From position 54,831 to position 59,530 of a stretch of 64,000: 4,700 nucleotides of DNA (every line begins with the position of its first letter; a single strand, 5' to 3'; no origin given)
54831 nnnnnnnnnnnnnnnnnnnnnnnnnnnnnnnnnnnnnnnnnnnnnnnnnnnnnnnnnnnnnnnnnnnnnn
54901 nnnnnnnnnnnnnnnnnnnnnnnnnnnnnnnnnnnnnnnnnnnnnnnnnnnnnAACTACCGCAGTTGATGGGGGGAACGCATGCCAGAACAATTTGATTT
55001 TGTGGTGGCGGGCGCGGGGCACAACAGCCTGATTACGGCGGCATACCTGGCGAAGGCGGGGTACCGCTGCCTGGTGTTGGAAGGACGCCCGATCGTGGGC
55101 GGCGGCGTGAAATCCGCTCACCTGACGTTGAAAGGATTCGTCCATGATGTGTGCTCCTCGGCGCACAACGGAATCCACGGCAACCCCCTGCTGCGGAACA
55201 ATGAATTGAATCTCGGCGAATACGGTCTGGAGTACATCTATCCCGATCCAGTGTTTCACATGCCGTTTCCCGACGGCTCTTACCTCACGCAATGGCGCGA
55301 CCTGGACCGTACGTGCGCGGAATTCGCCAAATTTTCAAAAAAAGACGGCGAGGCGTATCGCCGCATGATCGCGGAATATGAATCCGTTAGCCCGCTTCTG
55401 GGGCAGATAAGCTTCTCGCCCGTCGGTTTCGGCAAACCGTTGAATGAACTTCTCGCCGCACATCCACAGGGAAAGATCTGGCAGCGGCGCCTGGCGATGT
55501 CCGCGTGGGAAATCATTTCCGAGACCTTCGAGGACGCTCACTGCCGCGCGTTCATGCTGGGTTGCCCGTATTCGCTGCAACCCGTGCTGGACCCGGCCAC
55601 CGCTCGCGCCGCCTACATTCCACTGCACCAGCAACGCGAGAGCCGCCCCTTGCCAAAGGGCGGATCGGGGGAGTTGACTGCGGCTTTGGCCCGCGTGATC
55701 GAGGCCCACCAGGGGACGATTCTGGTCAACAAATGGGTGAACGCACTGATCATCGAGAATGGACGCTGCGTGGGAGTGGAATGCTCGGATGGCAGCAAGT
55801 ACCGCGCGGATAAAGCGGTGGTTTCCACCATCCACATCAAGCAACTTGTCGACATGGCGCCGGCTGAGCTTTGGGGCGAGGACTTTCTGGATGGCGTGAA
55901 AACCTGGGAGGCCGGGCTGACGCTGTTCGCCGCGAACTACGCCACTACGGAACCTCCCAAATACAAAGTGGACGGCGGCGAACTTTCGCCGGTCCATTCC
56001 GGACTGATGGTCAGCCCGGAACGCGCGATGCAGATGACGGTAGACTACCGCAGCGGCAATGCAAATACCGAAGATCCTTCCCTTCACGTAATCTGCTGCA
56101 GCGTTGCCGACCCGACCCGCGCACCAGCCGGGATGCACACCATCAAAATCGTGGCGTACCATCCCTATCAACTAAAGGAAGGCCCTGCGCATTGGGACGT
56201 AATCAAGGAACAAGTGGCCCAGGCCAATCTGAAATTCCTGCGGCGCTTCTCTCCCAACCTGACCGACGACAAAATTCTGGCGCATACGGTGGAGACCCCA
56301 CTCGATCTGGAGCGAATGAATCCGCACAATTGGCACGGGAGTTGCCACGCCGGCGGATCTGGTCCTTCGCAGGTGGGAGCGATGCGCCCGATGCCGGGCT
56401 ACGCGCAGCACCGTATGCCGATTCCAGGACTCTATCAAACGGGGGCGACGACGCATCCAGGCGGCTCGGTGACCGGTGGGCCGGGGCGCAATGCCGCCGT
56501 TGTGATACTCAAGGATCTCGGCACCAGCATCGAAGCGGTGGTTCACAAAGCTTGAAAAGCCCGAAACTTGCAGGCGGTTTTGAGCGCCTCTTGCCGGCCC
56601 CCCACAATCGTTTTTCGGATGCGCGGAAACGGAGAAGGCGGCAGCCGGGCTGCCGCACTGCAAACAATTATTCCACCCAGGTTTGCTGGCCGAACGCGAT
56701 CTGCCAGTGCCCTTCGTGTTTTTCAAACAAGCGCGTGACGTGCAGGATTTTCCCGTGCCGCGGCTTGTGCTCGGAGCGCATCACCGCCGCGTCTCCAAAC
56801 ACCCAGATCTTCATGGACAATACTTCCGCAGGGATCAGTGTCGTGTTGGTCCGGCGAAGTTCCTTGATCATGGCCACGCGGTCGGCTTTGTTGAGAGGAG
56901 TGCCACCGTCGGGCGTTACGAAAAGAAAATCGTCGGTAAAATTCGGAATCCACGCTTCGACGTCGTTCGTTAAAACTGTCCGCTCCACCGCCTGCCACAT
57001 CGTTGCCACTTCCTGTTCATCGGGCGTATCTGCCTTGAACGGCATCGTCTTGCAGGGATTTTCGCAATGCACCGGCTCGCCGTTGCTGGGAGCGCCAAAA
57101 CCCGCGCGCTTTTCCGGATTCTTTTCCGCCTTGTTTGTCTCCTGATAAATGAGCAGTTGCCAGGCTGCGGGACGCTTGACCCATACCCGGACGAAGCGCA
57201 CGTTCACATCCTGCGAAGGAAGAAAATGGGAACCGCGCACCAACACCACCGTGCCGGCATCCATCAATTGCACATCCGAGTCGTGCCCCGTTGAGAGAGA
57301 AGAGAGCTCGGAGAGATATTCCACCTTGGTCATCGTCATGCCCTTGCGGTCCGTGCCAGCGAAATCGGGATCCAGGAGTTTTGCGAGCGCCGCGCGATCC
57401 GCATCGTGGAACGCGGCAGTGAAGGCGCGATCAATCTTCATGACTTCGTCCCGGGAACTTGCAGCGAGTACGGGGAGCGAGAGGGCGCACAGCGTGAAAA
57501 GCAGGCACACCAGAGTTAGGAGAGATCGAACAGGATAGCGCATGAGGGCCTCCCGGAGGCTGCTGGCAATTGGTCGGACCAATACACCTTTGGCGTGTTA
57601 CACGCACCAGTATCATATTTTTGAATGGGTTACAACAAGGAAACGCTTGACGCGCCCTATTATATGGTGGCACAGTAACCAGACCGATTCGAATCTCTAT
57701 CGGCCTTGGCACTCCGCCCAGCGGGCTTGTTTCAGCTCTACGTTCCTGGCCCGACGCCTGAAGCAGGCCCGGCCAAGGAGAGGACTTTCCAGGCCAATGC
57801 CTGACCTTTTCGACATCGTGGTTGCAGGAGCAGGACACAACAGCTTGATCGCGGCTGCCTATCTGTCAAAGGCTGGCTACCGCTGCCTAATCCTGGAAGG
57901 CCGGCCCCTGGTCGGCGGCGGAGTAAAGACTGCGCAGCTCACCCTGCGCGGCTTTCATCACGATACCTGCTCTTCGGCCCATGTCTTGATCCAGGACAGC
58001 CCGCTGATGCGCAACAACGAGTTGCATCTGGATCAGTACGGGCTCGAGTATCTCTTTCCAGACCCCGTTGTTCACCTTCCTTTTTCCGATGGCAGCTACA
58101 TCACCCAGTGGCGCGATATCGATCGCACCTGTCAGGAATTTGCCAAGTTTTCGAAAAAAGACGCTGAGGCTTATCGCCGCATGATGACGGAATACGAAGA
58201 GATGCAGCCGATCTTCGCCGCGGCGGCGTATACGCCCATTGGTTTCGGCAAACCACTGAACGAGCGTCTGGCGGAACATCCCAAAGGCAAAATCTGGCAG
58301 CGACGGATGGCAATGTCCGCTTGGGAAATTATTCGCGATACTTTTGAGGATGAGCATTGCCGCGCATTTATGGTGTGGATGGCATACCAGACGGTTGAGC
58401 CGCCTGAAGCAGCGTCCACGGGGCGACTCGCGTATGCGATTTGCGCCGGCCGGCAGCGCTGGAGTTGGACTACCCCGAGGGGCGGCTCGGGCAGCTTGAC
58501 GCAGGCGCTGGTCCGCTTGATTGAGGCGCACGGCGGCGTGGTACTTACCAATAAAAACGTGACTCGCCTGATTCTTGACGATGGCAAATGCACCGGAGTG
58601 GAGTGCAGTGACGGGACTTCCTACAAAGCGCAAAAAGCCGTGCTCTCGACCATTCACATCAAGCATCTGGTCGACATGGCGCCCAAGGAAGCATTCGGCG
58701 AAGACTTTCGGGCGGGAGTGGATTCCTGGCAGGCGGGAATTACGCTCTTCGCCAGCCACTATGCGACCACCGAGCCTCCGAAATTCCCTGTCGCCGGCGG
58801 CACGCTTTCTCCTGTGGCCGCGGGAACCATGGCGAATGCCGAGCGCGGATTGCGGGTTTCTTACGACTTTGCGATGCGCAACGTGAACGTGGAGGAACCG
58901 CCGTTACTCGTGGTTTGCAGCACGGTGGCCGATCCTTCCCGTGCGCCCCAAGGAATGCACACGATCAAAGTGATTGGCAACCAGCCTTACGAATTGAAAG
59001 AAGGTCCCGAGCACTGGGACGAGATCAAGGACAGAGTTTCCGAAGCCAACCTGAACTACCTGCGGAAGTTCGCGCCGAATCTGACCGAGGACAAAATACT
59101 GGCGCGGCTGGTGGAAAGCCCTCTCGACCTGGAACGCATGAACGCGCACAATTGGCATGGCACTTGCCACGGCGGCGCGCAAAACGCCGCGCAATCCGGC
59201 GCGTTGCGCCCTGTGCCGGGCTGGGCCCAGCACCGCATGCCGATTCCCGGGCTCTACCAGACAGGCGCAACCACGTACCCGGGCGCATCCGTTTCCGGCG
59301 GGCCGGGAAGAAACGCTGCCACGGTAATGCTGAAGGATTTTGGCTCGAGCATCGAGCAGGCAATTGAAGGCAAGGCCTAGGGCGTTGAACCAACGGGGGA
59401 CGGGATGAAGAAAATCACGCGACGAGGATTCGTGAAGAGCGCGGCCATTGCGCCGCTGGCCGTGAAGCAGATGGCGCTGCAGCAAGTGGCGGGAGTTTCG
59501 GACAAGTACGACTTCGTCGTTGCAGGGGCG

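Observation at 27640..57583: A PdhR/FadR-type operator ties dispersed operons into one regulon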

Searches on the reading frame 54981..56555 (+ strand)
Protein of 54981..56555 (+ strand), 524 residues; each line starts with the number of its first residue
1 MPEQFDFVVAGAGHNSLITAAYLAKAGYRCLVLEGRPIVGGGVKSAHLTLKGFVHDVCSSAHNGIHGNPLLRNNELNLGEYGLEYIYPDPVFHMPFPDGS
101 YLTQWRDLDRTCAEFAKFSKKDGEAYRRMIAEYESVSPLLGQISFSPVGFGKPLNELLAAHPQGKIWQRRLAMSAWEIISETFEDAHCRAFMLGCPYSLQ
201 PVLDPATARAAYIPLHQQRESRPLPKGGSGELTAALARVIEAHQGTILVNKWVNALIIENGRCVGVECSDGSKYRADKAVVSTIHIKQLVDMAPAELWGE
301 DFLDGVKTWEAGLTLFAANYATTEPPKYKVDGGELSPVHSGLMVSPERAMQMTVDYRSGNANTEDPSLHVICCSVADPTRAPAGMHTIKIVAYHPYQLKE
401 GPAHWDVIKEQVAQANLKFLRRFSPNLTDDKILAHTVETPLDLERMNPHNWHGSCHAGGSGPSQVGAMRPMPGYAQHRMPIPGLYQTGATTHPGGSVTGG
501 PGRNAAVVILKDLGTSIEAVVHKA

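Call 10: search_protein_families(library=pfam, proteins=[window:54981-56555:+])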
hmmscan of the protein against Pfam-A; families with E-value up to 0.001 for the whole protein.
window:54981-56555:+ (524 aa): 5 families
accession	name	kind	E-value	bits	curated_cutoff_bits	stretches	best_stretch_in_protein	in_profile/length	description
PF01593.30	Amino_oxidase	-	1.7e-17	64.3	19.8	1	17-500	4-431/443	Flavin containing amine oxidoreductase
PF13450.12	NAD_binding_8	-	1.6e-09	38.4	21.9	1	9-69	1-59/68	NAD(P)-binding Rossmann-like domain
PF01266.30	DAO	-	1.9e-08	34.7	27.9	1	6-59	1-52/353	FAD dependent oxidoreductase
PF00996.24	GDI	-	0.00034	19.7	23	0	225-283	226-284/436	GDP dissociation inhibitor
PF00890.30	FAD_binding_2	-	0.00049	19.8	20.4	0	230-281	142-198/414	FAD binding domain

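Call 33: search_protein_families(library=ncbifam, proteins=[window:54981-56552:+], max_evalue=0.00001)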
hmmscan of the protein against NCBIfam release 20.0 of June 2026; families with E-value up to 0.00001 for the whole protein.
window:54981-56552:+ (524 aa): 10 families
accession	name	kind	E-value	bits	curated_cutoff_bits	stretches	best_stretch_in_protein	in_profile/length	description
NF045689.1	BCarotKetCrtO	equivalog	1.5e-78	264.7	1000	1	3-512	2-538/563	beta-carotene ketolase CrtO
TIGR02734.1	crtI_fam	subfamily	1.3e-28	100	238.1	1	8-499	2-476/504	phytoene desaturase family protein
TIGR02730.1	carot_isom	equivalog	3.7e-19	68.9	586.9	1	5-282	1-281/493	carotenoid isomerase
NF045637.1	carotdesatCrtDProt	equivalog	5.7e-14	51.5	580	0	362-512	342-485/485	1-hydroxycarotenoid 3,4-desaturase CrtD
TIGR02733.1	desat_CrtD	equivalog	4.2e-11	42.2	549.7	0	7-65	4-60/492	C-3',4' desaturase CrtD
NF058655.1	CrtID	equivalog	1.8e-10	40.3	640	0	8-280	2-269/478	bifunctional phytoene desaturase/3,4-desaturase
NF005560.0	PRK07233.1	equivalog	4.1e-10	39.1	252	0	225-296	194-263/435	hypothetical protein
NF005548.0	PRK07208.1-4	equivalog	5.3e-08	31.9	389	0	224-292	206-277/488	hypothetical protein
NF009478.0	PRK12844.1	equivalog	7e-07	27.9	789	0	3-42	7-46/559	3-ketosteroid-delta-1-dehydrogenase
NF005545.0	PRK07208.1-1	equivalog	6.8e-06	24.7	451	0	3-58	6-60/504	hypothetical protein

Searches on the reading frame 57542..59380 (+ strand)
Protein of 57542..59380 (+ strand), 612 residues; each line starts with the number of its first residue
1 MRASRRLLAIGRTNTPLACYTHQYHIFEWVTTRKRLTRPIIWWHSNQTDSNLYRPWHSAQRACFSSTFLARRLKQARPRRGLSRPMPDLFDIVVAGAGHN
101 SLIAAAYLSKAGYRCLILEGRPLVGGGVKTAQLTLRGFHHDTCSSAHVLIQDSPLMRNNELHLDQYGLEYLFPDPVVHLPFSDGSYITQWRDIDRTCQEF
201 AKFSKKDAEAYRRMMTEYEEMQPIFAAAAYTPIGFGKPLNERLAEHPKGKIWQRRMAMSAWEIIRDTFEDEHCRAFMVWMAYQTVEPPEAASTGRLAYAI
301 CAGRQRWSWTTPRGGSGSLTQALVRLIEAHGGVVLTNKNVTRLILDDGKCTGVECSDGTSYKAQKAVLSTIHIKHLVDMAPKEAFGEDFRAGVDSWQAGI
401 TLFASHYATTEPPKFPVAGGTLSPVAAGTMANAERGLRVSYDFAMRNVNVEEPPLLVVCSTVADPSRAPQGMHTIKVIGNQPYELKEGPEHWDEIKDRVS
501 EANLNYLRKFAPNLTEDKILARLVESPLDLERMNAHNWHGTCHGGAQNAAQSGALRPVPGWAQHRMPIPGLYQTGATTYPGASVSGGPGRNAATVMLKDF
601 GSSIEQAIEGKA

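Call 10: search_protein_families(library=pfam, proteins=[window:57542-59380:+])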
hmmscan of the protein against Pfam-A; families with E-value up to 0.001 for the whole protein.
window:57542-59380:+ (612 aa): 6 families
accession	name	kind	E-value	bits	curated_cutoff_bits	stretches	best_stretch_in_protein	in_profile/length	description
PF01593.30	Amino_oxidase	-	3.4e-17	63.3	19.8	1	102-586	4-430/443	Flavin containing amine oxidoreductase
PF01266.30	DAO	-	7.6e-10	39.3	27.9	1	316-380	145-213/353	FAD dependent oxidoreductase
PF13450.12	NAD_binding_8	-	2.5e-08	34.5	21.9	1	94-154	1-59/68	NAD(P)-binding Rossmann-like domain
PF00890.30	FAD_binding_2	-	1.8e-05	24.6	20.4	0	91-131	1-41/414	FAD binding domain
PF00996.24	GDI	-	4.1e-05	22.8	23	0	308-367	222-281/436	GDP dissociation inhibitor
PF01134.28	GIDA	-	0.00022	20.8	22.1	0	321-370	99-148/391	Glucose inhibited division protein A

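Call 33: search_protein_families(library=ncbifam, proteins=[window:57797-59377:+], max_evalue=0.00001)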
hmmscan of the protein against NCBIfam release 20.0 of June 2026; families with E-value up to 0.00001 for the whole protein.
window:57797-59377:+ (527 aa): 12 families
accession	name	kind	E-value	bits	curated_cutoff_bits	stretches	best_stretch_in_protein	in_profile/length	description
NF045689.1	BCarotKetCrtO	equivalog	8e-85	285.5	1000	1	5-514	4-538/563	beta-carotene ketolase CrtO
TIGR02734.1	crtI_fam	subfamily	5.8e-30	104.4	238.1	1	7-515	1-492/504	phytoene desaturase family protein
TIGR02730.1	carot_isom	equivalog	8.8e-19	67.7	586.9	1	5-284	1-281/493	carotenoid isomerase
NF045637.1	carotdesatCrtDProt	equivalog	1.4e-18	66.7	580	1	7-514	1-485/485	1-hydroxycarotenoid 3,4-desaturase CrtD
NF058655.1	CrtID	equivalog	1.5e-17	63.6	640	1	7-290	1-276/478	bifunctional phytoene desaturase/3,4-desaturase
NF005560.0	PRK07233.1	equivalog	6.7e-12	45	252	1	228-298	195-263/435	hypothetical protein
TIGR02733.1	desat_CrtD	equivalog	7.8e-10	38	549.7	0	6-110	3-106/492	C-3',4' desaturase CrtD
NF005547.0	PRK07208.1-3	equivalog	1.6e-08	33.8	380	0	220-295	195-268/465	hypothetical protein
NF005548.0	PRK07208.1-4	equivalog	9e-08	31.1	389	0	6-57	5-54/488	hypothetical protein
NF009478.0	PRK12844.1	equivalog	2.2e-07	29.6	789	0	5-43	9-47/559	3-ketosteroid-delta-1-dehydrogenase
TIGR03467.1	HpnE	equivalog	8.7e-07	28.6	283.05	0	7-65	1-57/430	hydroxysqualene dehydroxylase HpnE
NF006130.0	PRK08274.1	equivalog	3.4e-06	26.2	369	0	227-280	127-184/467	FAD-dependent tricarballylate dehydrogenase TcuA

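Call 51: search_solved_structures(query=window:57797-59377:+, max_evalue=1e-8)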
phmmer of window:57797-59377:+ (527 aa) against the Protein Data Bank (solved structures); distinct sequences matched with E-value up to 1e-8: 1.
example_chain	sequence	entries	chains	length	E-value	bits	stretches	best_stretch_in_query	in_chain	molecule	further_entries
4dgk_A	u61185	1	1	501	4.2e-19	72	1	8-290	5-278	Phytoene dehydrogenase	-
